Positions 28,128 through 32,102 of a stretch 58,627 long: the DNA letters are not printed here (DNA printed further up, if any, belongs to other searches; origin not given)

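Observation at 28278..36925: AddB-like/AddA-like helicase-nuclease operon in an archaeal context, with iron-staple-type Cys4 nuclease modules on both subunits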

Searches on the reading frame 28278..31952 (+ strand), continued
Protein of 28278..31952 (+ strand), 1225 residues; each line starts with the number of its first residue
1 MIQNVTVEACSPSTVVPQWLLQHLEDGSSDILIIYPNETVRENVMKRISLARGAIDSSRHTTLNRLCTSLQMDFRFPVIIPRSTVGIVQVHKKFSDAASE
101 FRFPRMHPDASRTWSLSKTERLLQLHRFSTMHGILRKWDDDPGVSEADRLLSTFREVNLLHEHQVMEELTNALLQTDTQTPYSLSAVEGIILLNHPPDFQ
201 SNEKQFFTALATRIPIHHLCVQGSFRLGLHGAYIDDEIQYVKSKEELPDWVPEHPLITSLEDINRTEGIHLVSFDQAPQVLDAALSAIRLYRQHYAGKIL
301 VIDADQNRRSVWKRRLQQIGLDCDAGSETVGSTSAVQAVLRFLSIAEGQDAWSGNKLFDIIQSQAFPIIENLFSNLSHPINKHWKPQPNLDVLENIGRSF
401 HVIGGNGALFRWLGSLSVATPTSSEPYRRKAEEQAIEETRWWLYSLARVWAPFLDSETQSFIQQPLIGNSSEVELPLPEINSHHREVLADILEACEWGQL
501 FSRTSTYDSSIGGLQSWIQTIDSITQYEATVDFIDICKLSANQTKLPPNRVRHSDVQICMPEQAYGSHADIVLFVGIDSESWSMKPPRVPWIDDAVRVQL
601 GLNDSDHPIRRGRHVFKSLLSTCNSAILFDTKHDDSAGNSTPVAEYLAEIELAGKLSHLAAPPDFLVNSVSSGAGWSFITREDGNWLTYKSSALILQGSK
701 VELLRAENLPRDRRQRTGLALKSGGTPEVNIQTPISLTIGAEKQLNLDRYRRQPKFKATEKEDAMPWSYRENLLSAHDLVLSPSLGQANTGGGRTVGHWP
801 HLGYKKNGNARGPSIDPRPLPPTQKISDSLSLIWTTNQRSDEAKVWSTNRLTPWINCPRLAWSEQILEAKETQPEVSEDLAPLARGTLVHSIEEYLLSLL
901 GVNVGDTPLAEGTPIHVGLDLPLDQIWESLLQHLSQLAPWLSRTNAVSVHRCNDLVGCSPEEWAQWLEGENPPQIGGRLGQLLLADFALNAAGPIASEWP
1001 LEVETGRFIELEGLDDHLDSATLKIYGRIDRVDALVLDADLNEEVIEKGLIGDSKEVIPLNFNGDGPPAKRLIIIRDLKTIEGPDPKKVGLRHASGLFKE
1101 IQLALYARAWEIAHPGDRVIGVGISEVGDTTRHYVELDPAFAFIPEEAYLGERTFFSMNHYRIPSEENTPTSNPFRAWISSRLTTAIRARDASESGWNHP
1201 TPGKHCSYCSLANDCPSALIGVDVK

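Call 35: find_related_loci(query=A1, collection=genome_contigs, flank=6000)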
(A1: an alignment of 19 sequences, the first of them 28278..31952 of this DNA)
Query A1 (1225 aa) in genome_contigs; peptide patterns used: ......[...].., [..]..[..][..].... (x = any residue, [..] = any of these).
170 stretches matched a pattern; 116 encode a relative of the query (tblastn E <= 1e-3); the best 80 are kept; 80 distinct loci.
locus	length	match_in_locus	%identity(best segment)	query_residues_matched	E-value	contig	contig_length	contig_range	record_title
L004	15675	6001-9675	96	1-1225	0e+0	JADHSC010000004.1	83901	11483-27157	MAG: Candidatus Poseidoniaceae archaeon isolate BS30m-G39 BS307-30m-sub-C7, whole genome shotgun sequence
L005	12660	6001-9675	91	1-1225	0e+0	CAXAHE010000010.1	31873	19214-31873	MAG TPA_asm: uncultured Candidatus Poseidoniales archaeon isolate ERR3525245_binner12_Refined_112 genome assembly, conti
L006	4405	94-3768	91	1-1225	0e+0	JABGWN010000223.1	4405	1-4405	MAG: Methanobacteriota archaeon isolate SI034_bin52 k141_1548530, whole genome shotgun sequence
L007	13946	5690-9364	90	1-1225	0e+0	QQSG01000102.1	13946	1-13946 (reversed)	MAG: Candidatus Poseidoniales archaeon isolate bin_32 U_43216-102, whole genome shotgun sequence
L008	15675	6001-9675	84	1-1225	0e+0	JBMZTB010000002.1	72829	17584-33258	MAG: Candidatus Poseidoniaceae archaeon isolate ME_XS_2302_7_bin_25 ME_XS_2302_7_bin_25_1, whole genome shotgun sequence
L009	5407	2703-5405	92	1-901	0e+0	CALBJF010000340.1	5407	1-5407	MAG TPA_asm: uncultured euryarchaeote isolate ERR599027_bin.110_CONCOCT_v1.1_MAG genome assembly, contig: ERZ840267.4891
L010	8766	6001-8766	85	1-922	0e+0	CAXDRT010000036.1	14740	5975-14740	MAG TPA_asm: uncultured euryarchaeote isolate SRR5788080_concoct_82 genome assembly, contig: ERZ2439304.1293, whole geno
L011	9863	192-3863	59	4-1225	0e+0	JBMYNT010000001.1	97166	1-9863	MAG: Candidatus Poseidoniaceae archaeon isolate ME_XS_2307_bin_75 ME_XS_2307_bin_75_0, whole genome shotgun sequence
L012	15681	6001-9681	59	1-1225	0e+0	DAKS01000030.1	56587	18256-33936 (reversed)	MAG TPA_asm: Euryarchaeota archaeon UBA443 UBA443_contig_4536, whole genome shotgun sequence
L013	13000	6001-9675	86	1-1225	0e+0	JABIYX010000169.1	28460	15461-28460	MAG: Methanobacteriota archaeon isolate SI073_bin151 k141_2050676, whole genome shotgun sequence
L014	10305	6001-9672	57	4-1225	0e+0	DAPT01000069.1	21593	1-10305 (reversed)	MAG TPA_asm: Euryarchaeota archaeon UBA124 UBA124_contig_78717, whole genome shotgun sequence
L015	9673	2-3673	58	4-1225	0e+0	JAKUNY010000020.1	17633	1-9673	MAG: Candidatus Poseidoniaceae archaeon isolate ALOHA_A2.0_19 A2.0-MGIIa-L2-1_20, whole genome shotgun sequence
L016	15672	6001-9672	58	4-1225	0e+0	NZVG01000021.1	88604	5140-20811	MAG: Methanobacteriota archaeon isolate NAT68 26382, whole genome shotgun sequence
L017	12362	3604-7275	58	4-1225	0e+0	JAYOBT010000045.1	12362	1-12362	MAG: Candidatus Poseidoniales archaeon isolate 139554_S156_metabat_bins_2.tsv.144 NODE_4666_length_12362_cov_13.301292,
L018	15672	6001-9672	56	4-1225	0e+0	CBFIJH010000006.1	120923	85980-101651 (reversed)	MAG: Candidatus Poseidoniaceae archaeon isolate Co_bin_759_indstr genome assembly, contig: Co_bin_759_indstr_c6, whole g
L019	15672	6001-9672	57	4-1225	0e+0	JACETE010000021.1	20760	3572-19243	MAG: Candidatus Poseidoniales archaeon isolate MCMED-G34 MGII-MCMED-G34-C21, whole genome shotgun sequence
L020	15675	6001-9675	55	1-1225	0e+0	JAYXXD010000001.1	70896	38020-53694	MAG: Thermoplasmatota archaeon isolate XS_MAG161 XS_MAG161_0001, whole genome shotgun sequence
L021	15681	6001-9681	56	1-1225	0e+0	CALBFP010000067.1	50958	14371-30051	MAG TPA_asm: uncultured euryarchaeote isolate ERR599077_bin.133_CONCOCT_v1.1_MAG genome assembly, contig: ERZ841196.324,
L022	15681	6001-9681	56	1-1225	0e+0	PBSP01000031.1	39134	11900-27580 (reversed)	MAG: Methanobacteriota archaeon isolate NP83 58624, whole genome shotgun sequence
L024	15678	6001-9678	58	2-1225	0e+0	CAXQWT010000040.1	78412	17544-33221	MAG: Salipiger bermudensis isolate 3um_C4D0715_2.29 genome assembly, contig: k127_1248113, whole genome shotgun sequence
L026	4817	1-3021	57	221-1225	0e+0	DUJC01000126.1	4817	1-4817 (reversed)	MAG TPA_asm: Candidatus Poseidoniaceae archaeon isolate UBA8574 contig_1169, whole genome shotgun sequence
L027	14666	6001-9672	57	4-1225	0e+0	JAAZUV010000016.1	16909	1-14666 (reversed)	MAG: Methanobacteriota archaeon isolate AW_metabat.40 AW_C386, whole genome shotgun sequence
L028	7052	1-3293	56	152-1225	0e+0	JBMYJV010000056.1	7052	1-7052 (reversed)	MAG: Candidatus Poseidoniaceae archaeon isolate ME_XS_2109_bin_66 ME_XS_2109_bin_66_55, whole genome shotgun sequence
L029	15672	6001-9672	58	4-1225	0e+0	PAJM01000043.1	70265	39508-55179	MAG: Methanobacteriota archaeon isolate SAT95 MHASMcontig_785578, whole genome shotgun sequence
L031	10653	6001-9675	84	1-1225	0e+0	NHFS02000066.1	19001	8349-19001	MAG: Euryarchaeota archaeon TMED117 NHFS01000107.1, whole genome shotgun sequence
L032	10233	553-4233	59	1-1225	0e+0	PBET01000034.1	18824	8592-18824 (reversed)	MAG: Methanobacteriota archaeon isolate SP314 MHASMcontig_3072473, whole genome shotgun sequence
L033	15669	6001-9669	56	4-1225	0e+0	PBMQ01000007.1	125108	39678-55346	MAG: Methanobacteriota archaeon isolate SP209 43181, whole genome shotgun sequence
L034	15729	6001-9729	38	4-1225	0e+0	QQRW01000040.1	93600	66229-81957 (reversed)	MAG: Candidatus Poseidoniales archaeon isolate bin_112 U_43171-40, whole genome shotgun sequence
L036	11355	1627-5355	38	4-1225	0e+0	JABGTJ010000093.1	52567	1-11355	MAG: Methanobacteriota archaeon isolate SI034_bin128 k141_611390, whole genome shotgun sequence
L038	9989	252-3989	38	4-1225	0e+0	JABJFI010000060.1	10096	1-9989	MAG: Methanobacteriota archaeon isolate SI074_bin121 k141_2037441, whole genome shotgun sequence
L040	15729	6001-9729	38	4-1225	0e+0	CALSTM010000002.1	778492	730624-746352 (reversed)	MAG: Candidatus Poseidoniaceae archaeon isolate W_MB9_1 genome assembly, contig: contig_6995_partial_0_778492_W_MB9, who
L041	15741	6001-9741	37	2-1225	0e+0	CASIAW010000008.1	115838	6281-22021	MAG: Candidatus Poseidoniaceae archaeon isolate FRAM_WSC20_S26_SRF_bin_100_1 genome assembly, contig: FRAM_WSC20_S26_SW_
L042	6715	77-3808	37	5-1225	0e+0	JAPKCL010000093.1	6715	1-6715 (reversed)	MAG: Candidatus Poseidoniaceae archaeon isolate ANT-63 NODE_6312_length_6715_cov_6.359159, whole genome shotgun sequence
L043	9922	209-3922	38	4-1225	0e+0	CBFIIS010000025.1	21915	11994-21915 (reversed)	MAG: Candidatus Poseidoniaceae archaeon isolate Co_bin_798_indstr genome assembly, contig: Co_bin_798_indstr_c25, whole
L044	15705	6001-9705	37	2-1225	0e+0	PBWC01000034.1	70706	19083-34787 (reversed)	MAG: Methanobacteriota archaeon isolate RS406 41157, whole genome shotgun sequence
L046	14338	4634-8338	36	4-1225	0e+0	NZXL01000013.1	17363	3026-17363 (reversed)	MAG: Methanobacteriota archaeon isolate NAT37 1250, whole genome shotgun sequence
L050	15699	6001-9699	36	4-1225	0e+0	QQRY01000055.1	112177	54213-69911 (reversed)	MAG: Candidatus Poseidoniales archaeon isolate bin_137 U_43176-55, whole genome shotgun sequence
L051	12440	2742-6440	36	4-1225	0e+0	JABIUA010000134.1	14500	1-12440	MAG: Methanobacteriota archaeon isolate SI072_bin37 k141_326731, whole genome shotgun sequence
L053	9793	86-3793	37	5-1225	0e+0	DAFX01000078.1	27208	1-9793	MAG TPA_asm: Euryarchaeota archaeon UBA433 UBA433_contig_2021, whole genome shotgun sequence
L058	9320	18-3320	38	137-1225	0e+0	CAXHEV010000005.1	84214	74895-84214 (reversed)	MAG TPA_asm: uncultured Candidatus Poseidoniales archaeon isolate SRR12480315_binner12_Refined_19 genome assembly, conti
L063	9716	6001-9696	36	2-1215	0e+0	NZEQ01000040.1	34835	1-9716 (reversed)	MAG: Verrucomicrobiales bacterium isolate ARS100 6669, whole genome shotgun sequence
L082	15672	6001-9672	57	4-1225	0e+0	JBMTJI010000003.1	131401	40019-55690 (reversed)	MAG: Candidatus Poseidoniaceae archaeon isolate CJ_V5_S11_50percent_ser_metabat.43 NODE_13_length_131401_cov_9.730475, w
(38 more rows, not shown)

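Call 40: search_protein_representatives(alignment_id=A3)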
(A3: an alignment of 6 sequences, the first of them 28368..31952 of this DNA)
Query: 6 sequences, 1197 profile positions. Proteins with E-value up to 0.001 (for the whole library): 279; up to 1e-10: 169; up to 1e-30: 88. The best 150 are listed.
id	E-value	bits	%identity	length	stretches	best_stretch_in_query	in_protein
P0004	0.0e+00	2110.8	-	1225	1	1-1197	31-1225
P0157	0.0e+00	1562.0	-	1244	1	1-1196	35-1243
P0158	0.0e+00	1406.3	-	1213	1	2-1195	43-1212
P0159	0.0e+00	1350.5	-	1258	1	1-1194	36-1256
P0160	0.0e+00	1301.4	-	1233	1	2-1194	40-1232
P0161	0.0e+00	1207.4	-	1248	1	1-1193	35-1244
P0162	0.0e+00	1099.2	-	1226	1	1-1193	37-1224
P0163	0.0e+00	1023.1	-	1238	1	2-1195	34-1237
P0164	3.9e-291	985.1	-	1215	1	1-1195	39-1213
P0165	6.4e-273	924.8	-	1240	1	1-1196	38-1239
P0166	2.0e-270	916.5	-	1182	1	25-1191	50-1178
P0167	1.0e-266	904.2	-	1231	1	1-1188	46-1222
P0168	4.6e-261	885.5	-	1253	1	2-1188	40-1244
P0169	1.0e-256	871.1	-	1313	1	1-1189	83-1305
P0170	6.8e-256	868.4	-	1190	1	1-1195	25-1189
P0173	1.6e-243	827.4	-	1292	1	1-1196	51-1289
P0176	1.3e-228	778.0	-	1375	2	1-984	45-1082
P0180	6.0e-212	722.8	-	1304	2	1-1021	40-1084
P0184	2.4e-192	657.9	-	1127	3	1-649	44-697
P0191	3.1e-115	402.5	-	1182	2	783-1190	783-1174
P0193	3.2e-108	379.2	-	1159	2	529-1188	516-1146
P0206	3.8e-73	263.1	-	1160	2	680-1188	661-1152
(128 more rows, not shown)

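Call 43: find_encoding_contigs(protein=P0206, flank=10000, max_places=2)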
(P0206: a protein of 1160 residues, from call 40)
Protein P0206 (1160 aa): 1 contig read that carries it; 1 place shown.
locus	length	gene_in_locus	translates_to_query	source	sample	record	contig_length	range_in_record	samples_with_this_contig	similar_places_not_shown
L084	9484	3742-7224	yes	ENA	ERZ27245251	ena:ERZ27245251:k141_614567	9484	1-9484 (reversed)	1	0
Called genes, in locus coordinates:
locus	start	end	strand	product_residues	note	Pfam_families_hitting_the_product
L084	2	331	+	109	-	PF18204:PGF-CTERM (faint)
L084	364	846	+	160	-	PF14478:DUF4430 (weak)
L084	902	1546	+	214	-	-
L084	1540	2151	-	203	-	PF00730:HhH-GPD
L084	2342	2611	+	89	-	PF01981:PTH2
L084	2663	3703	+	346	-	PF01212:Beta_elim_lyase, PF00202:Aminotran_3 (faint), PF00155:Aminotran_1_2 (weak)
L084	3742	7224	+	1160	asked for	PF12705:PDDEXK_1 (weak)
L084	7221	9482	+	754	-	?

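Call 44: find_encoding_contigs(protein=P0191, flank=10000, max_places=2)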
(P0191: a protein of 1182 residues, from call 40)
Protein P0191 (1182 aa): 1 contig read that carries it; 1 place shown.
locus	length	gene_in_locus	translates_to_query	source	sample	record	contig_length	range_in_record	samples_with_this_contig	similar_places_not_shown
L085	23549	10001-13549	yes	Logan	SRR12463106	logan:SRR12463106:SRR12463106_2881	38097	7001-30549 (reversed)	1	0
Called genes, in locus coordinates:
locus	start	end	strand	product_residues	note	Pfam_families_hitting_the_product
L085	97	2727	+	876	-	-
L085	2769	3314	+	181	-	PF14478:DUF4430 (weak)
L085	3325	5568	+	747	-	PF02361:CbiQ, PF13481:AAA_25 (faint), PF00005:ABC_tran, PF02463:SMC_N (faint), PF03193:RsgA_GTPase (faint), PF13191:AAA_16 (faint), PF00005:ABC_tran, PF13304:AAA_21, +3 more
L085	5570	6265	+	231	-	-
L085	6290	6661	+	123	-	PF01981:PTH2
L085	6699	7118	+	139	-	PF01981:PTH2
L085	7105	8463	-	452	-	PF01595:CNNM, PF00571:CBS (weak), PF03471:CorC_HlyC (weak)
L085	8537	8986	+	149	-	PF00571:CBS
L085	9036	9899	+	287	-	-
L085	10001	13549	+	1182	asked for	PF12705:PDDEXK_1 (weak)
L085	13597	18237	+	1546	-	PF00580:UvrD-helicase, PF13245:AAA_19 (faint), PF00580:UvrD-helicase, PF13361:UvrD_C, PF13538:UvrD_C_2 (faint), PF12705:PDDEXK_1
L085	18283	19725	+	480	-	PF01546:Peptidase_M20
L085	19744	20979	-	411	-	PF02517:Rce1-like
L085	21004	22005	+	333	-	-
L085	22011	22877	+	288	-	PF02666:PS_Dcarbxylase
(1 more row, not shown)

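Call 46: search_solved_structures(query=A4, max_evalue=10, show_alignments=3)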
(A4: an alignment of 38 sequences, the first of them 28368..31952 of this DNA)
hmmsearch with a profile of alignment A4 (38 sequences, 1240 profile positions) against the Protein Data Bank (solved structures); distinct sequences matched with E-value up to 10: 2.
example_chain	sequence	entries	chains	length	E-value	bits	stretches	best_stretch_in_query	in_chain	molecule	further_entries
4r5q_A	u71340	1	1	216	0.43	11.4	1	865-917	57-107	CRISPR-associated exonuclease, Cas4 family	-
6ppu_A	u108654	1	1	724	1.3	9.9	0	536-607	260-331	ATP-dependent DNA helicase (UvrD/REP)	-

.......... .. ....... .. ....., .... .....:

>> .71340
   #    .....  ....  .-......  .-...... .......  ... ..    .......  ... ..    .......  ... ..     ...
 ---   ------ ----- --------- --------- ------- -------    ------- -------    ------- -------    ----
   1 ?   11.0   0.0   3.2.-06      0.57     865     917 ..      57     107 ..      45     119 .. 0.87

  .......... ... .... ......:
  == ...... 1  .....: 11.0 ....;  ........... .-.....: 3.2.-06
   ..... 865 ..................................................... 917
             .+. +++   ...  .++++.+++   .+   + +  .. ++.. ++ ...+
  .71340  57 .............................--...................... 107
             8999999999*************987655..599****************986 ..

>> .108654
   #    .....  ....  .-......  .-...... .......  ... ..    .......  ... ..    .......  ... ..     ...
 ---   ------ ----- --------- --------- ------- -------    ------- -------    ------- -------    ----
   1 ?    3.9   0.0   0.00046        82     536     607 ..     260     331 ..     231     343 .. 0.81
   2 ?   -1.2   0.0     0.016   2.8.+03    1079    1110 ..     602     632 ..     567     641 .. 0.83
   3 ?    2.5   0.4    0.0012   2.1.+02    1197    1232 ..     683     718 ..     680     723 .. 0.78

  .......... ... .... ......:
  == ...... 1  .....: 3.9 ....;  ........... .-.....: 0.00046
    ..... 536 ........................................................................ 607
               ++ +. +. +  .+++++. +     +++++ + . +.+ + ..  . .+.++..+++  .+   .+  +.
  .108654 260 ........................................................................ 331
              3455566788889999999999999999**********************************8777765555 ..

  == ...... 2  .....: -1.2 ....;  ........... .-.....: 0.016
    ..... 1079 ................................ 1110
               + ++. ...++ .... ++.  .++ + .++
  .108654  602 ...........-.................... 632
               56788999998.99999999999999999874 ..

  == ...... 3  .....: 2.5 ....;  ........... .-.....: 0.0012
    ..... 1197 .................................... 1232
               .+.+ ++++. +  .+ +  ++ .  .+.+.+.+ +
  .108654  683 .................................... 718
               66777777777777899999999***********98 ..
